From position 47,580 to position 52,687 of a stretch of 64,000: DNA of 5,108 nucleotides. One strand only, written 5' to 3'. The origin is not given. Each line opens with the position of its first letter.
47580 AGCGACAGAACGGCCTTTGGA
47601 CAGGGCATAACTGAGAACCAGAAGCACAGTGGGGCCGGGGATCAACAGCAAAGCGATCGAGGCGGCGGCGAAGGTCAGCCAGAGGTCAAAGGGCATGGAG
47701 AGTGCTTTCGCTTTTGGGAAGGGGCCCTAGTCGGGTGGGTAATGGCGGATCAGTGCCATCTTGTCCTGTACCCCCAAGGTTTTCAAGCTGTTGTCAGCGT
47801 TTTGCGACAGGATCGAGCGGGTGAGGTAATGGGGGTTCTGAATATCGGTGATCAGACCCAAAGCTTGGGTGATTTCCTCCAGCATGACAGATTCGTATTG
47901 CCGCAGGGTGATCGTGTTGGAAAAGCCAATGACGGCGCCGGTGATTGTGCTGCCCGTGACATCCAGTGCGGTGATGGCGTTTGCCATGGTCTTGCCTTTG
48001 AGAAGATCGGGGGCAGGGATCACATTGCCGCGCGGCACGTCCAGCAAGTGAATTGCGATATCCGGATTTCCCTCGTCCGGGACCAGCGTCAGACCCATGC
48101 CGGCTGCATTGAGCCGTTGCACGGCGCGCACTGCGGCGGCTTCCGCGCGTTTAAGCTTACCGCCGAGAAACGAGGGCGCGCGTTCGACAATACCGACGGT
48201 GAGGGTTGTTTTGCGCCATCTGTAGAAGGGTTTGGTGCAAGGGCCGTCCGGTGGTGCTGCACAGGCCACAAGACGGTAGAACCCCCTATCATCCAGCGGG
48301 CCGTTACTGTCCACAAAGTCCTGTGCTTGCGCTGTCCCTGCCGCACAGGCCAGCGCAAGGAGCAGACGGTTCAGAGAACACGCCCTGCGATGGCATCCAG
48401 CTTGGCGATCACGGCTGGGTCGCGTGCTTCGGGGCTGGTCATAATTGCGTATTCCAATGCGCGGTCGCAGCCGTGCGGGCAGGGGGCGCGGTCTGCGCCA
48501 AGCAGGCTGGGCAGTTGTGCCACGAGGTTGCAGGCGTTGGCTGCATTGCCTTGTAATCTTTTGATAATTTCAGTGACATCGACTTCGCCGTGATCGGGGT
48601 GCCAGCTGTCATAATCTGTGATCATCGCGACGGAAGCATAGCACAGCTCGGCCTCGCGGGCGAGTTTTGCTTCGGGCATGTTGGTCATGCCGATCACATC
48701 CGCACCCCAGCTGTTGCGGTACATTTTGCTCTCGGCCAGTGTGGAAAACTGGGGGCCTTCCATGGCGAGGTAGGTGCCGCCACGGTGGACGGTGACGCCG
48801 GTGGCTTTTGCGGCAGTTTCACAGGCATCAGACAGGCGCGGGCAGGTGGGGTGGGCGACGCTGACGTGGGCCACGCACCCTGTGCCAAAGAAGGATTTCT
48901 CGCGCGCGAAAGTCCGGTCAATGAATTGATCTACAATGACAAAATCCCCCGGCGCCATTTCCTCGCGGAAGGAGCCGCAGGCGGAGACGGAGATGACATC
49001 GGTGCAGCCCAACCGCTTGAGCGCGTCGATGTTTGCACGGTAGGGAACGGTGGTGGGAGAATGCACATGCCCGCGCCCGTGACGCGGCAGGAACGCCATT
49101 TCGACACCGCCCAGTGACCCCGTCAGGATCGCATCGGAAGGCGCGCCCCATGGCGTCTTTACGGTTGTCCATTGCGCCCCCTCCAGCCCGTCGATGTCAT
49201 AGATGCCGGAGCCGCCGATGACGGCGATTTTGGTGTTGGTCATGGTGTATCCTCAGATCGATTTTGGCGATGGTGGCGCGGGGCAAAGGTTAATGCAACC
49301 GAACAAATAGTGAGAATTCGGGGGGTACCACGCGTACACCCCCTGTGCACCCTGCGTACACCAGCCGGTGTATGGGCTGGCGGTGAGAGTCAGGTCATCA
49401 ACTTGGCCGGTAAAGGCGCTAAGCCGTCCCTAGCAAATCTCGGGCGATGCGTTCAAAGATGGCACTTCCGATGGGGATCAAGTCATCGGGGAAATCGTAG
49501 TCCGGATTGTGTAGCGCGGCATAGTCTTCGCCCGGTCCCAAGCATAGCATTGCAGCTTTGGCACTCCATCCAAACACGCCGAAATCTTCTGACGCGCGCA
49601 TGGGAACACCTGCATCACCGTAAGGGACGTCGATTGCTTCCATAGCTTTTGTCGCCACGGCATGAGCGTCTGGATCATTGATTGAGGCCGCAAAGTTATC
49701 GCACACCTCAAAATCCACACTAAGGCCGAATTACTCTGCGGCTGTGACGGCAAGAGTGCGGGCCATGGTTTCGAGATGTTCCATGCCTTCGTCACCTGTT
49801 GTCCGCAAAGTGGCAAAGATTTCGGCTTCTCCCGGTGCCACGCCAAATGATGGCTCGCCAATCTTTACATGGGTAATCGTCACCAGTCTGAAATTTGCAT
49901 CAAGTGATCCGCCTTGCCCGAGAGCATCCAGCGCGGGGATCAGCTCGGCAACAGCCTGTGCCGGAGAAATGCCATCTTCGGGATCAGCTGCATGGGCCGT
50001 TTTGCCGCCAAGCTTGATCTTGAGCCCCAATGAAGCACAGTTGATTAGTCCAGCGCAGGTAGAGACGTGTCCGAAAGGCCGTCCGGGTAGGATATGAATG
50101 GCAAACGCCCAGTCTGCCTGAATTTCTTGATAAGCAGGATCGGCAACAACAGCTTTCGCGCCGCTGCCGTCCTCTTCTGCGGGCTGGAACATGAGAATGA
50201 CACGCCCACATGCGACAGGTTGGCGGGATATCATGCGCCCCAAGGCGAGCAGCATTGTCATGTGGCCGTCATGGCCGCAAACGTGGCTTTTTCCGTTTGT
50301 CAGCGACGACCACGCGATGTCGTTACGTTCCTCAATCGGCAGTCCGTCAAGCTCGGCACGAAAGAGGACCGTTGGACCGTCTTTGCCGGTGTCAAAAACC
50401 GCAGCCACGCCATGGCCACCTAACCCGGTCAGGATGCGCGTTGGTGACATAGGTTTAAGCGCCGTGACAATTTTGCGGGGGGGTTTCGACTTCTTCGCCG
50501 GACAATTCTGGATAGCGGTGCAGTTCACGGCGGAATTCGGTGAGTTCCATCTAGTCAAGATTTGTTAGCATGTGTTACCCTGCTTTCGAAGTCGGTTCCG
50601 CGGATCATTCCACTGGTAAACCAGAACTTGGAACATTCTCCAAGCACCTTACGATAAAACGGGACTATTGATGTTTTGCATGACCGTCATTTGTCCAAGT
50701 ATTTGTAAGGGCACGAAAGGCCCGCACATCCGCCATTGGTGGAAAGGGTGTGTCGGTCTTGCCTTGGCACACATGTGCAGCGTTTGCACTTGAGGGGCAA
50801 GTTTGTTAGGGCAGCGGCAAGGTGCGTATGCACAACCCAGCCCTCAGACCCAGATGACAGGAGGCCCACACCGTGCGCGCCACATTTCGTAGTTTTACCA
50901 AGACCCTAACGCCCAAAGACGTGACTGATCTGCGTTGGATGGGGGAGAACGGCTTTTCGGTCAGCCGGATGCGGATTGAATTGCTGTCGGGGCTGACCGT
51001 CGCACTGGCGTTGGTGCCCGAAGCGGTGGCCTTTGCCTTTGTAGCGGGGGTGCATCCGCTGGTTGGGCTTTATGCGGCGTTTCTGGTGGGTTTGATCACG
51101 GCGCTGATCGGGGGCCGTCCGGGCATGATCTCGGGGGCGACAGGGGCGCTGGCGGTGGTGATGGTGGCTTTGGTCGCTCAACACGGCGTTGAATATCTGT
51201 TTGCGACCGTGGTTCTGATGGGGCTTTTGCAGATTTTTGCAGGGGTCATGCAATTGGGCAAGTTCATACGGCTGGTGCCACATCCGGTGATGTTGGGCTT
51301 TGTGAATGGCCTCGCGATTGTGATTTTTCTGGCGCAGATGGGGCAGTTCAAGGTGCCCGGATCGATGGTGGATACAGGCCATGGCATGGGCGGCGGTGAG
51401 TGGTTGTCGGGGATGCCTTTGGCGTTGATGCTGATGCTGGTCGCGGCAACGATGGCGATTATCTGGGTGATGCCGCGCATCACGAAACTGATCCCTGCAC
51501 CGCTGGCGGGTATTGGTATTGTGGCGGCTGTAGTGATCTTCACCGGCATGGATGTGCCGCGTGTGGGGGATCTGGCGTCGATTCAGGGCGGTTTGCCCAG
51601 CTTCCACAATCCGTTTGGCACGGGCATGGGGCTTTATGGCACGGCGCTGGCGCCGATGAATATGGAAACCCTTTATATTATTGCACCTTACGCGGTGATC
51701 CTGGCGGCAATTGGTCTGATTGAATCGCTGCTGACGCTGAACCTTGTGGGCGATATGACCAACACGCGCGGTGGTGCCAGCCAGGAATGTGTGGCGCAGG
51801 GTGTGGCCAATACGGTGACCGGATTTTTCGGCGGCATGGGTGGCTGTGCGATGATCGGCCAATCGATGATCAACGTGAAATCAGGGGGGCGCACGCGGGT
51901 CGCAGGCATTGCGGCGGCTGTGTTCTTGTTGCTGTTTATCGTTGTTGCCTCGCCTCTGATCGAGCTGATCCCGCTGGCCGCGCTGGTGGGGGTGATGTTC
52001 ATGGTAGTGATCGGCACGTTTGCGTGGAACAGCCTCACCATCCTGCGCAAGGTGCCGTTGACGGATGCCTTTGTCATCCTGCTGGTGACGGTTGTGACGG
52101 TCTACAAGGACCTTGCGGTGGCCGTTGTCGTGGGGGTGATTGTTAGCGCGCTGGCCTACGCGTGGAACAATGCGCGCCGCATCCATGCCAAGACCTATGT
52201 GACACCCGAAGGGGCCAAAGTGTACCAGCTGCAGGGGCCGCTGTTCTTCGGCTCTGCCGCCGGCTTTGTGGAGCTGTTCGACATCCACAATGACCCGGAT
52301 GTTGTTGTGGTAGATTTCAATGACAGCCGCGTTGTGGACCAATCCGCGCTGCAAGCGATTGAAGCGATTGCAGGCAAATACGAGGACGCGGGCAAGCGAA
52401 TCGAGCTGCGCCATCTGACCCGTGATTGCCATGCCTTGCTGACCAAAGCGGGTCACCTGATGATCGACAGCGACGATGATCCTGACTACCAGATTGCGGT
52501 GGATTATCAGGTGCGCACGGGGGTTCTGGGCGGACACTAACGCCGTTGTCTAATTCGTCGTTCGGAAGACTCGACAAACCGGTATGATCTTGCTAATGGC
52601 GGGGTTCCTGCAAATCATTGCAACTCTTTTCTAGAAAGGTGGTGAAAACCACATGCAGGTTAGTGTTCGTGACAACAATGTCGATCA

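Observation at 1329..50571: Non-random gene decay: about ten accessory genes damaged, core ORFs uninterrupted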

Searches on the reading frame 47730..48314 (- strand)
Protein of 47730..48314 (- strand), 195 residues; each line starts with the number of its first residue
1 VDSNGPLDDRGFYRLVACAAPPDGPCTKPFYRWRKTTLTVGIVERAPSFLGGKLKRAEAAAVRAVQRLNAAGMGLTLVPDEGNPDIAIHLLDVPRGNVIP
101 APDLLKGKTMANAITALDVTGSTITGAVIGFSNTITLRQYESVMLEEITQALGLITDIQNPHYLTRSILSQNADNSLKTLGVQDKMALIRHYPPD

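Call 47: search_protein_families(library=pfam, proteins=[window:47730-48314:-])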
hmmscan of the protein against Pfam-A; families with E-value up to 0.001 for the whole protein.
window:47730-48314:- (195 aa): 1 family
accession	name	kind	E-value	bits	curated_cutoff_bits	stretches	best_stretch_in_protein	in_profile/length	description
PF11150.13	DUF2927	-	0.00071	20.2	26.2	1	122-192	124-187/206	Protein of unknown function (DUF2927)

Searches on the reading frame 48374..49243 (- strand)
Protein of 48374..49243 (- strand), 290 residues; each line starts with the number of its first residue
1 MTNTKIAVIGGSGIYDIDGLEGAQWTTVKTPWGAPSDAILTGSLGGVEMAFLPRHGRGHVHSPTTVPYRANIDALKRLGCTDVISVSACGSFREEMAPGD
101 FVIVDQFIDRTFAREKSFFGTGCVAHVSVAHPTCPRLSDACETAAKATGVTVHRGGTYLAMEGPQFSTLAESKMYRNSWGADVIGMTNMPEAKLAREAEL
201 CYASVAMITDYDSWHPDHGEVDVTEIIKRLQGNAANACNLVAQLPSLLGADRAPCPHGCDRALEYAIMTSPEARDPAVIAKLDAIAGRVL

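Call 33: find_encoding_contigs(protein=window:48374-49243:-, flank=10000, max_places=10)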
Protein window:48374-49243:- (290 aa): 8 contigs read that carry it; 2 places shown.
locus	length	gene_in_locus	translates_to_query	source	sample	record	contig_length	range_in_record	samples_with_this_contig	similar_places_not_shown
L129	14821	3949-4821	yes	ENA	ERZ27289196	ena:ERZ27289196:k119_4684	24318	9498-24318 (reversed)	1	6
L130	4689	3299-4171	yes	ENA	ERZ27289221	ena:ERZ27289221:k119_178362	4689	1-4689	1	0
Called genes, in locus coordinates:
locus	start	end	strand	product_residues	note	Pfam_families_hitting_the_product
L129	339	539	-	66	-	PF01165:Ribosomal_S21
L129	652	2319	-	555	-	PF00916:Sulfate_transp, PF01740:STAS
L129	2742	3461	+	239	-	PF01546:Peptidase_M20, PF07687:M20_dimer (faint)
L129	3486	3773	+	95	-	PF01546:Peptidase_M20 (weak)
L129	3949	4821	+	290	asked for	PF01048:PNP_UDP_1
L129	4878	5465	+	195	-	-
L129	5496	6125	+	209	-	PF01810:LysE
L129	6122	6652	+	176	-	PF00156:Pribosyltran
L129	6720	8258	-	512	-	PF01565:FAD_binding_4, PF02913:FAD-oxidase_C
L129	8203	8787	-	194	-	PF13302:Acetyltransf_3, PF13420:Acetyltransf_4, PF00583:Acetyltransf_1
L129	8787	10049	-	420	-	PF00675:Peptidase_M16, PF05193:Peptidase_M16_C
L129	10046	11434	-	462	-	PF14821:Thr_synth_N, PF00291:PALP, PF24857:THR4_C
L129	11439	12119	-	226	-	PF02104:SURF1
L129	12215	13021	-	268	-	PF00510:COX3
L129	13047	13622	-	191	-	PF04442:CtaG_Cox11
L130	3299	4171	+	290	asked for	PF01048:PNP_UDP_1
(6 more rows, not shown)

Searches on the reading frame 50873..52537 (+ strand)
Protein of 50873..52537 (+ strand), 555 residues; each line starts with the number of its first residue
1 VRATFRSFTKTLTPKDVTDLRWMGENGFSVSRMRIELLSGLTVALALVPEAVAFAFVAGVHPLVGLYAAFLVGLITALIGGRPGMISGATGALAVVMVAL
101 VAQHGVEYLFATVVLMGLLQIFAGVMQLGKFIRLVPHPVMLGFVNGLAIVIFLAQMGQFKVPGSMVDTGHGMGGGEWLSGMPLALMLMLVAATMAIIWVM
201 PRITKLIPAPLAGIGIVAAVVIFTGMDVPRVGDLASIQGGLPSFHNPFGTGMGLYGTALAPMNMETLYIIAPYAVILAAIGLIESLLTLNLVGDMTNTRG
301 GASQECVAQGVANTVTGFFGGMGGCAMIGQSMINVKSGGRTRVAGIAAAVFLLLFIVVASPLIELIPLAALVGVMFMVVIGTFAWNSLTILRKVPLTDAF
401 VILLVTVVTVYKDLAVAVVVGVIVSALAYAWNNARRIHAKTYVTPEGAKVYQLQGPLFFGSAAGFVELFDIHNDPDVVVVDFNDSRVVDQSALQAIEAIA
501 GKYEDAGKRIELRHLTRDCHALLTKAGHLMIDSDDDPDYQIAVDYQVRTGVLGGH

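Call 47: search_protein_families(library=pfam, proteins=[window:50873-52537:+])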
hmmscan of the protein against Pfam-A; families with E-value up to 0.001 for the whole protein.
window:50873-52537:+ (555 aa): 4 families
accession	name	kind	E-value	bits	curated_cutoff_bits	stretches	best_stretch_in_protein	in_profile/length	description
PF00916.26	Sulfate_transp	-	6.4e-49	167.1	23.2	1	36-403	4-378/380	Sulfate permease family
PF01740.26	STAS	-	4.5e-08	33.3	22.6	1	443-528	5-93/106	STAS domain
PF13466.11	STAS_2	-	1.6e-05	25.4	29.2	1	455-527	5-78/80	STAS domain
PF16983.11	MFS_MOT1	-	0.00022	22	30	1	288-378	14-107/111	Molybdate transporter of MFS superfamily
